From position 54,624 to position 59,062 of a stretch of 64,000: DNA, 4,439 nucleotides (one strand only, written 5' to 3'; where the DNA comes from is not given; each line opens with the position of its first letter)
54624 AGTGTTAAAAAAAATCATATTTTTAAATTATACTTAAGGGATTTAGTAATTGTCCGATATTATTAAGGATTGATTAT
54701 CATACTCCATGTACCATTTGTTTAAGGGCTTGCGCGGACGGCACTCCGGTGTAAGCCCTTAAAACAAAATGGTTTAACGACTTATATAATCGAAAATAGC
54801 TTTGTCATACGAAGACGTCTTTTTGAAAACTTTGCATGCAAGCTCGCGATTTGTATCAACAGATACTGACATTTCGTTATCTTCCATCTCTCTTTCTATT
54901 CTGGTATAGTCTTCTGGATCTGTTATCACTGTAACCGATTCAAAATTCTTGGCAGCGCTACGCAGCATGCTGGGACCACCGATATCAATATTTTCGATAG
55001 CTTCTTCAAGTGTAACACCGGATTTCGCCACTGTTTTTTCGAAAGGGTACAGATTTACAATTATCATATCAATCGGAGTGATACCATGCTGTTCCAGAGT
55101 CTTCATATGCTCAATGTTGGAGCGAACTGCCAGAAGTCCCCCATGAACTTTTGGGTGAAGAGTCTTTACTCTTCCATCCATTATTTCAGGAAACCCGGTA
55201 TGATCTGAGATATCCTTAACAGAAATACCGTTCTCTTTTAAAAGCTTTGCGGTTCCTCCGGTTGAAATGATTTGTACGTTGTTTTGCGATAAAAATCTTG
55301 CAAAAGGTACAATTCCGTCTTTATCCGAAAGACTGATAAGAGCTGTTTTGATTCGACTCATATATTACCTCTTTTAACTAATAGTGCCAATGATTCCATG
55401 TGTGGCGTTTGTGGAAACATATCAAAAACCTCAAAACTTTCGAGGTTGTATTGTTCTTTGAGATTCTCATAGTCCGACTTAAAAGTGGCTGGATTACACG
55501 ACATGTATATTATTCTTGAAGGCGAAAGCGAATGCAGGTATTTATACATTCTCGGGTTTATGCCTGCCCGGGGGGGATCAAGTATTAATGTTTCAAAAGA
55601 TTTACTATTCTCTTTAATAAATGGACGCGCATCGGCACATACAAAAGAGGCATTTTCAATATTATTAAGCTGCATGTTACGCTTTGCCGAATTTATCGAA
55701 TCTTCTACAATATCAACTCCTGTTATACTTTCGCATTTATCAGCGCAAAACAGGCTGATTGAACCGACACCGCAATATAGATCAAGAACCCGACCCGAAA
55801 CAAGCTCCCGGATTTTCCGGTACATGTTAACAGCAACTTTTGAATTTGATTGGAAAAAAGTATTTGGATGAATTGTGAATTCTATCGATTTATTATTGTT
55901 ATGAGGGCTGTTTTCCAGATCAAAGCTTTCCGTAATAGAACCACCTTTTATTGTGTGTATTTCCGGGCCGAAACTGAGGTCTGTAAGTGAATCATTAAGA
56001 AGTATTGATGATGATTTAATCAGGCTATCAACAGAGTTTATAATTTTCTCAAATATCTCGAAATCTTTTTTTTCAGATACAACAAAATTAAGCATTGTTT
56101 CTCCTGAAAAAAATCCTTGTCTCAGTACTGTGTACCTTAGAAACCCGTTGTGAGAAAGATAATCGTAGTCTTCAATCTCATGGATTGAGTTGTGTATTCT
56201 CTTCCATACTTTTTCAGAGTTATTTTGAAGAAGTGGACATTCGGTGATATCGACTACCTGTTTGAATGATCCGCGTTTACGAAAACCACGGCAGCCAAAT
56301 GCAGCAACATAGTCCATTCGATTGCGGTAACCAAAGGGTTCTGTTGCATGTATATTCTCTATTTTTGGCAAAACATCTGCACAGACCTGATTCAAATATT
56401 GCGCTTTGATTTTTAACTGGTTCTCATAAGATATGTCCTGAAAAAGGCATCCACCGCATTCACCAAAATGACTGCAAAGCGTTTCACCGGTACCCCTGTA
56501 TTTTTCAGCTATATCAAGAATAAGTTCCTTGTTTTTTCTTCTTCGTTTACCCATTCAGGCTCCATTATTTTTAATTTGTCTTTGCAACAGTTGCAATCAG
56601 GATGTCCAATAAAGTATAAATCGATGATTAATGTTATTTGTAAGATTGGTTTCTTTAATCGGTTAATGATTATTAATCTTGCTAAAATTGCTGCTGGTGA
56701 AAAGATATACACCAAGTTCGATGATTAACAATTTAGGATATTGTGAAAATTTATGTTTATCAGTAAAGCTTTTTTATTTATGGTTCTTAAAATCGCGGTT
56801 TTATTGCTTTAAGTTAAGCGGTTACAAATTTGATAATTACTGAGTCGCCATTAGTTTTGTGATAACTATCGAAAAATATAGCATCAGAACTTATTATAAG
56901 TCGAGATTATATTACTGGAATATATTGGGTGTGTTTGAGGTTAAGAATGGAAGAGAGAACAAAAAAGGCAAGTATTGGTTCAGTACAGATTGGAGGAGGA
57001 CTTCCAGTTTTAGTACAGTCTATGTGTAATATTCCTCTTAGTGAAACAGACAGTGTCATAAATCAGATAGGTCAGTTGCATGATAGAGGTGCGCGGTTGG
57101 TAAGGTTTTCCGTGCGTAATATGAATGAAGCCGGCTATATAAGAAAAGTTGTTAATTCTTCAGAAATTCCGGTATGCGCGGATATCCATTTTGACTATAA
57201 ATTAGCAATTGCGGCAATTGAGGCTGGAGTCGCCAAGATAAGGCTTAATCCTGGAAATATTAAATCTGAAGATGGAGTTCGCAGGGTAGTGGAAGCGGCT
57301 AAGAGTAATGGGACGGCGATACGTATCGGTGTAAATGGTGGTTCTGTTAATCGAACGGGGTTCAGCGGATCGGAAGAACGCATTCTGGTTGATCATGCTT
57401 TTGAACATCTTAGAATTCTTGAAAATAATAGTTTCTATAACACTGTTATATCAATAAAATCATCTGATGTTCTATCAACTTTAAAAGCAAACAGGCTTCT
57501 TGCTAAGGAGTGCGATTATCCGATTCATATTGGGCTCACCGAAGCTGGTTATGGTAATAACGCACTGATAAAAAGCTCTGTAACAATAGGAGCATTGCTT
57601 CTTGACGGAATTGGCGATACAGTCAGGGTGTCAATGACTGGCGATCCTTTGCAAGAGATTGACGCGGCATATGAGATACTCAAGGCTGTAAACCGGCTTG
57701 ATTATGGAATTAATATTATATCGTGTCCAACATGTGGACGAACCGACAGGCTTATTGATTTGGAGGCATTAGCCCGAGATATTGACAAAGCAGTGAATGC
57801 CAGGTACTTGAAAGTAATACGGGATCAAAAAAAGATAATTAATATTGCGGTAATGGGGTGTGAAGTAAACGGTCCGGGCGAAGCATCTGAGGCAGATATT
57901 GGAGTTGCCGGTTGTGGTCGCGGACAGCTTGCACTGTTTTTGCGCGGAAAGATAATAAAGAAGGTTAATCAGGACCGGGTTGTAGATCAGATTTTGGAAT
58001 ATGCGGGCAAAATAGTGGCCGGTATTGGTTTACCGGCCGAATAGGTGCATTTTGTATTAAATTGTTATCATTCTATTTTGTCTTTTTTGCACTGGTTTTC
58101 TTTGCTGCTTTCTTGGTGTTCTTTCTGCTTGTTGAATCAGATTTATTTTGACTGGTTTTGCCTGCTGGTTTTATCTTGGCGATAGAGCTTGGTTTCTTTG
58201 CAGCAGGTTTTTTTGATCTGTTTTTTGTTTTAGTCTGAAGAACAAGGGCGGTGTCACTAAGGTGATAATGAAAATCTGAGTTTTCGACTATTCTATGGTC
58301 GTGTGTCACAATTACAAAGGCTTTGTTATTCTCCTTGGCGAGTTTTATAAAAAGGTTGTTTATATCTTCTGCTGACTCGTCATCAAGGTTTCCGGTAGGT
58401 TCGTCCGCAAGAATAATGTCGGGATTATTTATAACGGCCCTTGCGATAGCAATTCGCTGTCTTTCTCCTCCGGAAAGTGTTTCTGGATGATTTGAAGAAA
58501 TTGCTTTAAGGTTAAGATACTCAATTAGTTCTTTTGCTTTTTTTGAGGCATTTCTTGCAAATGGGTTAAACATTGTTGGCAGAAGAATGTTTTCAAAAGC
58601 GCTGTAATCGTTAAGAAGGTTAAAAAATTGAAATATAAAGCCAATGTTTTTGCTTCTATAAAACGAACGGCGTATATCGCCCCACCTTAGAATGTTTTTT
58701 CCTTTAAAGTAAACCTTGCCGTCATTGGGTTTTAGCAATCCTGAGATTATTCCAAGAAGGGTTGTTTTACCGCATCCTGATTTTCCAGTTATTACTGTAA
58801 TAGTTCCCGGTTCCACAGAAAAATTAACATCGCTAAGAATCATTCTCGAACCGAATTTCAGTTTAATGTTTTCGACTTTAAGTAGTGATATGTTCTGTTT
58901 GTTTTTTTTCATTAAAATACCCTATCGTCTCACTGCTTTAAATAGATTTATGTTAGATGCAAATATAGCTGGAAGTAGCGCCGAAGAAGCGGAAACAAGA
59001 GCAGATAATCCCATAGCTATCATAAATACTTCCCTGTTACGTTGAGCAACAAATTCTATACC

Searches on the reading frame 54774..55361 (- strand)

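Call 38: search_protein_families(library=pfam, proteins=[window:54774-55361:-], max_evalue=0.001)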
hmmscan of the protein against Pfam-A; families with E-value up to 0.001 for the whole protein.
window:54774-55361:- (195 aa): 2 families
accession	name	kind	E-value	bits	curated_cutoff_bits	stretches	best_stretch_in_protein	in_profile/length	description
PF02142.27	MGS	-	5.6e-28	97.4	24.1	1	16-130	1-93/94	MGS-like domain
PF01808.24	AICARFT_IMPCHas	-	5.7e-15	56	25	1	136-194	1-58/311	AICARFT/IMPCHase bienzyme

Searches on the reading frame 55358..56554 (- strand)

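Call 38: search_protein_families(library=pfam, proteins=[window:55358-56554:-], max_evalue=0.001)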
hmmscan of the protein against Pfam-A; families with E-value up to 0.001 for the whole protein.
window:55358-56554:- (398 aa): 12 families
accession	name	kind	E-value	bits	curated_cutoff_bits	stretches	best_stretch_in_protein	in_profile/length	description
PF05958.17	tRNA_U5-meth_tr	-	3.9e-29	102.2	23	1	220-394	166-356/357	tRNA (Uracil-5-)-methyltransferase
PF05175.20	MTS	-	1.7e-10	41.2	23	1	245-328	24-107/170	Methyltransferase small domain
PF13847.12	Methyltransf_31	-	2.8e-10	40.5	27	1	255-326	6-81/145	Methyltransferase domain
PF13649.12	Methyltransf_25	-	4.2e-09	37.4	27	1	256-323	1-68/97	Methyltransferase domain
PF02475.24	TRM5-TYW2_MTfase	-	4.9e-06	27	28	1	253-325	37-110/164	TRM5/TYW2 methyltransferase domain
PF08241.18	Methyltransf_11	-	3.6e-05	24.8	21.2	1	257-316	1-57/95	Methyltransferase domain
PF03602.21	Cons_hypoth95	-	5.4e-05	23.4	24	1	250-350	39-149/182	Conserved hypothetical protein 95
PF06325.19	PrmA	-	0.00051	20.1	22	1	255-306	164-216/296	Ribosomal protein L11 methyltransferase (PrmA)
PF03848.20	TehB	-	0.00051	20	20.4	0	244-303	22-81/193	Tellurite resistance protein TehB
PF09445.16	Methyltransf_15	-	0.0006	19.9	22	0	255-333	3-85/165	RNA cap guanine-N2 methyltransferase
PF02005.22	TRM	-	0.00083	19.1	27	0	273-327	73-128/376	N2,N2-dimethylguanosine tRNA methyltransferase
PF08242.18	Methyltransf_12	-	0.00089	20.4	30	0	257-321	1-67/98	Methyltransferase domain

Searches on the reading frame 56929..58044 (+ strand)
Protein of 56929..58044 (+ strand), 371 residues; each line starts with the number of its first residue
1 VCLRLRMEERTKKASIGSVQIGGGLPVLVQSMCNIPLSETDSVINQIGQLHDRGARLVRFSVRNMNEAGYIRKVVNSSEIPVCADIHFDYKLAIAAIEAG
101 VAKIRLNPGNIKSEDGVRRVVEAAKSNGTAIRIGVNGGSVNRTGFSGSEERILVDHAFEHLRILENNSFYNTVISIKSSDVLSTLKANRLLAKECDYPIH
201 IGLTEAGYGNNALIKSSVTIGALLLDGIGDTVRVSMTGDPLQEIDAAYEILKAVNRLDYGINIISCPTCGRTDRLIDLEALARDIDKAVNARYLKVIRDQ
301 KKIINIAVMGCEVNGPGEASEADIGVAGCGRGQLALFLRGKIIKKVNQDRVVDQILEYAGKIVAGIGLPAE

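Call 38: search_protein_families(library=pfam, proteins=[window:56929-58044:+], max_evalue=0.001)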
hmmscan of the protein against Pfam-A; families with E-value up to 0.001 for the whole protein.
window:56929-58044:+ (371 aa): 1 family
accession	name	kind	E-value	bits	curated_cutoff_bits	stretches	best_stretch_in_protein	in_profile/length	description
PF04551.19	GcpE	-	1.1e-120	403.2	32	1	11-357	1-339/343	GcpE protein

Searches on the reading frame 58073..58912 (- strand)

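Call 66: search_protein_families(library=pfam, proteins=[window:58073-58912:-], max_evalue=0.001)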
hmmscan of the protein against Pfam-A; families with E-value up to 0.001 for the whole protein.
window:58073-58912:- (279 aa): 4 families
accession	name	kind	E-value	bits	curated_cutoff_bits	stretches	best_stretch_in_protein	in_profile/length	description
PF00005.33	ABC_tran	-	4.6e-36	124.9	25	1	26-173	1-136/137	ABC transporter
PF02463.25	SMC_N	-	5.3e-06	26.5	40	0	125-218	119-211/220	RecF/RecN/SMC N terminal domain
PF13304.12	AAA_21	-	7.3e-05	23.4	27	1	38-102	1-68/304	AAA domain, putative AbiEii toxin, Type IV TA system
PF13555.12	AAA_29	-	0.00013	22.1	27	1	31-66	17-51/61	P-loop containing region of AAA domain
